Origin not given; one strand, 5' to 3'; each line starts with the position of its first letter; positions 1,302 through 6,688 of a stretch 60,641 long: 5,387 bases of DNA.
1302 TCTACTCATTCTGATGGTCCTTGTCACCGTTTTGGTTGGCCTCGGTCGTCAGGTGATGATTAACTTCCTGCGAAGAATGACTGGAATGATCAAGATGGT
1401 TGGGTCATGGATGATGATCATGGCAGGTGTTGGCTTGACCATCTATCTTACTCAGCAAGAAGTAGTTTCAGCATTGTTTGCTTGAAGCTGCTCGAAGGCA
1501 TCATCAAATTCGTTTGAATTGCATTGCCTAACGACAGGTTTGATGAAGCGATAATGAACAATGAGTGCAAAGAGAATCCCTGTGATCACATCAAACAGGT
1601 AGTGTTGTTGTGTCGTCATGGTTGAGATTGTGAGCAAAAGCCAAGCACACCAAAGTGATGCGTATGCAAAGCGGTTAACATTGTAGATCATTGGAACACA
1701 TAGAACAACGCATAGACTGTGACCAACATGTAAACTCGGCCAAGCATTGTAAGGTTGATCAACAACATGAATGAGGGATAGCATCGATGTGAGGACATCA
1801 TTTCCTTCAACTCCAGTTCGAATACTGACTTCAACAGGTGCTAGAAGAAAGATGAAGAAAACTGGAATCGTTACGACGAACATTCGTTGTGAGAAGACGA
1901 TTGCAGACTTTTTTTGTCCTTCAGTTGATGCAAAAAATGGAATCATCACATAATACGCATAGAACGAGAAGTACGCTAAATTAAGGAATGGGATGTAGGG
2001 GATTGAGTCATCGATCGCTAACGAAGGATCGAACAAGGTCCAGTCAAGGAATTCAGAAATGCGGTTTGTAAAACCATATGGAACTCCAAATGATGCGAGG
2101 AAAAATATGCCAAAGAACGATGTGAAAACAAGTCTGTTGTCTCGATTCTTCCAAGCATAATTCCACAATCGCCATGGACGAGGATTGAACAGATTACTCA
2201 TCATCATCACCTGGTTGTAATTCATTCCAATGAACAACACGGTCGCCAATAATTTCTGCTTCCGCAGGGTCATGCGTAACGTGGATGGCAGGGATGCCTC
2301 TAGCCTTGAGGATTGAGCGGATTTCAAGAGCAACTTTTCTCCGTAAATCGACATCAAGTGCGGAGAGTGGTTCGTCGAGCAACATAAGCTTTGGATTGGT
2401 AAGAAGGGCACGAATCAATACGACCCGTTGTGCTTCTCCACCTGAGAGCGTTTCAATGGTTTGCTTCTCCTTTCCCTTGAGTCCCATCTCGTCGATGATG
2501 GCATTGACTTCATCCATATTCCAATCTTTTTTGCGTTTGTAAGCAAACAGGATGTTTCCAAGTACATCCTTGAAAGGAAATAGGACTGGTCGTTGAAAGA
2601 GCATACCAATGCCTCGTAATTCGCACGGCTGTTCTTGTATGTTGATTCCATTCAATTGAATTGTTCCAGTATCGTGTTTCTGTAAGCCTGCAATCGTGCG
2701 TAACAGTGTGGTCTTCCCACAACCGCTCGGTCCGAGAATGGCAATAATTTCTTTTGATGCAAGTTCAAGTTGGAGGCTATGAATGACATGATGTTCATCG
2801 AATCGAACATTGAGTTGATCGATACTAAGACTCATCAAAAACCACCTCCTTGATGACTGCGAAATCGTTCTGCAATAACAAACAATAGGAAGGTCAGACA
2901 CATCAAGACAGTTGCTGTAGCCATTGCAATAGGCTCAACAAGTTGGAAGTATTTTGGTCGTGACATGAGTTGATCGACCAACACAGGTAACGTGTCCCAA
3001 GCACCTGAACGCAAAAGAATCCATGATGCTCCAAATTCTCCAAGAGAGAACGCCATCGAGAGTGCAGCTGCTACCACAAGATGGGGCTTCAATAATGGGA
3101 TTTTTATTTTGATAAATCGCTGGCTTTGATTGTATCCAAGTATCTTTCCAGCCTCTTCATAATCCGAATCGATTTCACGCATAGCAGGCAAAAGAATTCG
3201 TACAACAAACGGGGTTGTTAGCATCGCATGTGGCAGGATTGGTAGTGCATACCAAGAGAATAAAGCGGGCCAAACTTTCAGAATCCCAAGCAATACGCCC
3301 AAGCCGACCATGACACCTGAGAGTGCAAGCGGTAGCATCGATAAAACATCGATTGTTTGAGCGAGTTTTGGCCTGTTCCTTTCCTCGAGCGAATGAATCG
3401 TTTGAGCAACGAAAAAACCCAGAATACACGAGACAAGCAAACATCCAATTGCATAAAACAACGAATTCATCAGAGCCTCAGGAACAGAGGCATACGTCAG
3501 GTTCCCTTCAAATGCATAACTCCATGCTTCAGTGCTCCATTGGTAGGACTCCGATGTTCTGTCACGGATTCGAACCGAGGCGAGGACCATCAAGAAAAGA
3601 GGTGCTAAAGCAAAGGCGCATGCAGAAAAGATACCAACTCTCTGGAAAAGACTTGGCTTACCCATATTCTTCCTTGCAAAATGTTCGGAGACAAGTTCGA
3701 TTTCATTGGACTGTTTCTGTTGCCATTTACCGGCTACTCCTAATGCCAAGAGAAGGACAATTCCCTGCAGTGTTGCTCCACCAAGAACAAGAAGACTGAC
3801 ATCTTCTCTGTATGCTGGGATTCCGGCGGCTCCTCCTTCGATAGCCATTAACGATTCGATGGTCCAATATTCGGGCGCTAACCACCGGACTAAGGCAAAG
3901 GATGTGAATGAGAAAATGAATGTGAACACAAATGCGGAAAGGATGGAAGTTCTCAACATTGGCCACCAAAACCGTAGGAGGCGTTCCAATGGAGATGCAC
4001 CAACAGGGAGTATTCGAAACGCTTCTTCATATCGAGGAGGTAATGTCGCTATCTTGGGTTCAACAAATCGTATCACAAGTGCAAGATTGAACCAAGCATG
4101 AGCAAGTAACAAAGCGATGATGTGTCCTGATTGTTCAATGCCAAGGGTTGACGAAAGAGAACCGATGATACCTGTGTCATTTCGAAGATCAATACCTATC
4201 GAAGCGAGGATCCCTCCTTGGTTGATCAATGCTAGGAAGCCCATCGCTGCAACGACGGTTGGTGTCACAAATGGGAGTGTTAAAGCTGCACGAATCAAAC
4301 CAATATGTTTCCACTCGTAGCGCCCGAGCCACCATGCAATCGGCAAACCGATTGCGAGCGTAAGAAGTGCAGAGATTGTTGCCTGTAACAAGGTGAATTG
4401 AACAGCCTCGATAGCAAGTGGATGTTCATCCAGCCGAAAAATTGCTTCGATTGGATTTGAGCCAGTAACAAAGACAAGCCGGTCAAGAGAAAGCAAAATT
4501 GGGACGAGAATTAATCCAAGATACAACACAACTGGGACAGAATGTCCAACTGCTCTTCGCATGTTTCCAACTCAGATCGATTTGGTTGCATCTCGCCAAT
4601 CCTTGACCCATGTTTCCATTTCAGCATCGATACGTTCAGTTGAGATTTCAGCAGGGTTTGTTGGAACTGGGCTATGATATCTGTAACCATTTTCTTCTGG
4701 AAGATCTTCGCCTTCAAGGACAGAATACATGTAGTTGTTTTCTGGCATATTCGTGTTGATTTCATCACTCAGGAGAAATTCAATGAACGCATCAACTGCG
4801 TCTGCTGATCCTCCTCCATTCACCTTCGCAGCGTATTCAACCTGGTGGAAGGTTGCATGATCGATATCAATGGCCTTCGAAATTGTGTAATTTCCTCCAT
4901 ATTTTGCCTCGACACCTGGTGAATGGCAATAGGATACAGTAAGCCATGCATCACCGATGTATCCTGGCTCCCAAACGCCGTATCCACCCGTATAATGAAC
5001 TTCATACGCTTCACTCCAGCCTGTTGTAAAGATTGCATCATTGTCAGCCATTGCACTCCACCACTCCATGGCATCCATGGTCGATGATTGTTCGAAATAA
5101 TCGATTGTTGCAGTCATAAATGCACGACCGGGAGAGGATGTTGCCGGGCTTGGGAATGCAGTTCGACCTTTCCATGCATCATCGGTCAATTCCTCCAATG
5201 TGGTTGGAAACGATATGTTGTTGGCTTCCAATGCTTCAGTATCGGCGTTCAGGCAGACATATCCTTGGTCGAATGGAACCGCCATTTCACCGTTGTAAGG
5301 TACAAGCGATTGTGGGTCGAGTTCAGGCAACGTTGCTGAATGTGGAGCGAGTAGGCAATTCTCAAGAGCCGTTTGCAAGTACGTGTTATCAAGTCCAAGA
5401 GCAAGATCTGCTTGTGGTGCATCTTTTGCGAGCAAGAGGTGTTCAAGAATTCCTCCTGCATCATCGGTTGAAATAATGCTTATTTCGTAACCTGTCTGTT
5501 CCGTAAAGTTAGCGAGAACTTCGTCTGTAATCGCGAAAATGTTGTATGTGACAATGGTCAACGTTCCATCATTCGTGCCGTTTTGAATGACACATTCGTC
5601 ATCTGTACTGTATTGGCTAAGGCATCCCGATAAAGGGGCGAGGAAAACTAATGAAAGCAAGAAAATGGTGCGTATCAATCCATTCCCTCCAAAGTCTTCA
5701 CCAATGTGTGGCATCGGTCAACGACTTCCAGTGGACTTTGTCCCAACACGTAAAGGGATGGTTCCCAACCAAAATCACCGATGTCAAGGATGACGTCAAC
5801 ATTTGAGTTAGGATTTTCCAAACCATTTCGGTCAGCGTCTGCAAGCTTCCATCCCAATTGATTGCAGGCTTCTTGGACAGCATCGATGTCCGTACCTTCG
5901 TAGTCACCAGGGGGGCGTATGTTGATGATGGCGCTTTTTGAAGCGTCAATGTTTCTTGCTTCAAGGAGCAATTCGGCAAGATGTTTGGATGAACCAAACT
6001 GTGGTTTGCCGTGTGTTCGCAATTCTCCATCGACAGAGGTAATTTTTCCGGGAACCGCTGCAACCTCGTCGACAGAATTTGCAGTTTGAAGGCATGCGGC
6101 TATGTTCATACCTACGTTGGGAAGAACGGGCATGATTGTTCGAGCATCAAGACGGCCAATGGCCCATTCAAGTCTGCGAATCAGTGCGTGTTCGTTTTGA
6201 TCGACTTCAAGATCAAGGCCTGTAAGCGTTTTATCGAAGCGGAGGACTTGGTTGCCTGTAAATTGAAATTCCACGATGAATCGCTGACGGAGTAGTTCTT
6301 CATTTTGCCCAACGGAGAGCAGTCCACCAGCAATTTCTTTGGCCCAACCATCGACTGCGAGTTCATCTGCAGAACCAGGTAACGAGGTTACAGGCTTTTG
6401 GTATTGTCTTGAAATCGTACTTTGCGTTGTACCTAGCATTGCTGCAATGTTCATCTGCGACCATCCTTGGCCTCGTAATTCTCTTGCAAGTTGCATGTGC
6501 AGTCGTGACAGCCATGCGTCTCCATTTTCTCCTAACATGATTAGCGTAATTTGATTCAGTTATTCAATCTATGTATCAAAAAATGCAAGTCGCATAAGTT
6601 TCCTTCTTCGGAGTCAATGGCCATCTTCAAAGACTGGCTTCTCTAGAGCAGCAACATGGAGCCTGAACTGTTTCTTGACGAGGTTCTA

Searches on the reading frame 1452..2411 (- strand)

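Call 6: search_protein_families(library=pfam, proteins=[window:1452-2411:-], max_evalue=0.001)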
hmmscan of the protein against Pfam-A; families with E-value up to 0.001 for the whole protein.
window:1452-2411:- (319 aa): 2 families
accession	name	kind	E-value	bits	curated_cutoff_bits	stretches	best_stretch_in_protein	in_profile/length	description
PF14378.12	PAP2_3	-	1.4e-09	38.5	27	1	142-287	31-189/190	PAP2 superfamily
PF01569.27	PAP2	-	3.3e-06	27.3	27.2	1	221-289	48-121/130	PAP2 superfamily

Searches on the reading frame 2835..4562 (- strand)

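Call 6: search_protein_families(library=pfam, proteins=[window:2835-4562:-], max_evalue=0.001)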
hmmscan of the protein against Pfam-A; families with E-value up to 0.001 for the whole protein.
window:2835-4562:- (575 aa): 1 family
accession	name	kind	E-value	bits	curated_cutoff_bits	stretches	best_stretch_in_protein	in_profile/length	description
PF00528.27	BPD_transp_1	-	1.2e-13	51.6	26.4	2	403-564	19-175/184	Binding-protein-dependent transport system inner membrane component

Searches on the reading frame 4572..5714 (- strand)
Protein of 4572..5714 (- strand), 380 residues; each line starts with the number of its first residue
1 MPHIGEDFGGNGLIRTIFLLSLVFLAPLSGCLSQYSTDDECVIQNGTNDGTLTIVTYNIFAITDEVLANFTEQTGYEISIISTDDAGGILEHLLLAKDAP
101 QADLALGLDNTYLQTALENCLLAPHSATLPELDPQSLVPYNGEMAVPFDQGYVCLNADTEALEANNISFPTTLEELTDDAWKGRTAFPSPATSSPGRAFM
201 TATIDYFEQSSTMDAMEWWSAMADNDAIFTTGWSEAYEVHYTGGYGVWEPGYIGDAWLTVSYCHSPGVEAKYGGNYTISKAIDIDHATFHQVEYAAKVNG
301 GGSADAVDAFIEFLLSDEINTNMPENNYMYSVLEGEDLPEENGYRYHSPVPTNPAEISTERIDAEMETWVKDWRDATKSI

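Call 6: search_protein_families(library=pfam, proteins=[window:4572-5714:-], max_evalue=0.001)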
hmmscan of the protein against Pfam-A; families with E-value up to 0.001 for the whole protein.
window:4572-5714:- (380 aa): 3 families
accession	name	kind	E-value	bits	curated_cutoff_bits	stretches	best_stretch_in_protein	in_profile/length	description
PF13343.11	SBP_bac_6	-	6.8e-12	45.8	24.6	1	102-228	4-135/245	Bacterial extracellular solute-binding protein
PF13531.11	SBP_bac_11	-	2.2e-07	31.3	25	1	58-318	8-216/227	Bacterial extracellular solute-binding protein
PF01547.30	SBP_bac_1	-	2.5e-06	28.1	26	1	63-318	10-304/307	Bacterial extracellular solute-binding protein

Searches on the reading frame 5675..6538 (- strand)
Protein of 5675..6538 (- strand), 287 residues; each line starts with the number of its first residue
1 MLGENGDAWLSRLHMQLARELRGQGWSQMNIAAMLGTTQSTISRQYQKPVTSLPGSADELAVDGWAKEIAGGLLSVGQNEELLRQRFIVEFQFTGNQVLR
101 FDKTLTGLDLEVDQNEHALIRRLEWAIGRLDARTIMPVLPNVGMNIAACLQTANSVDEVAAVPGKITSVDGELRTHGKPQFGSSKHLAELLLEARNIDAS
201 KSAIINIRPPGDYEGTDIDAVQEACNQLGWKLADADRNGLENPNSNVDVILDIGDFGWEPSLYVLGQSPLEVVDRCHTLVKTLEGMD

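Call 6: search_protein_families(library=pfam, proteins=[window:5675-6538:-], max_evalue=0.001)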
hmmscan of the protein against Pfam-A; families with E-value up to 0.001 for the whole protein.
window:5675-6538:- (287 aa): 1 family
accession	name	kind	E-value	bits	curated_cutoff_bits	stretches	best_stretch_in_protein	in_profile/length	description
PF10120.14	ThiN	-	3.2e-32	112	25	1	124-275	3-162/165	Thiamine-phosphate synthase ThiN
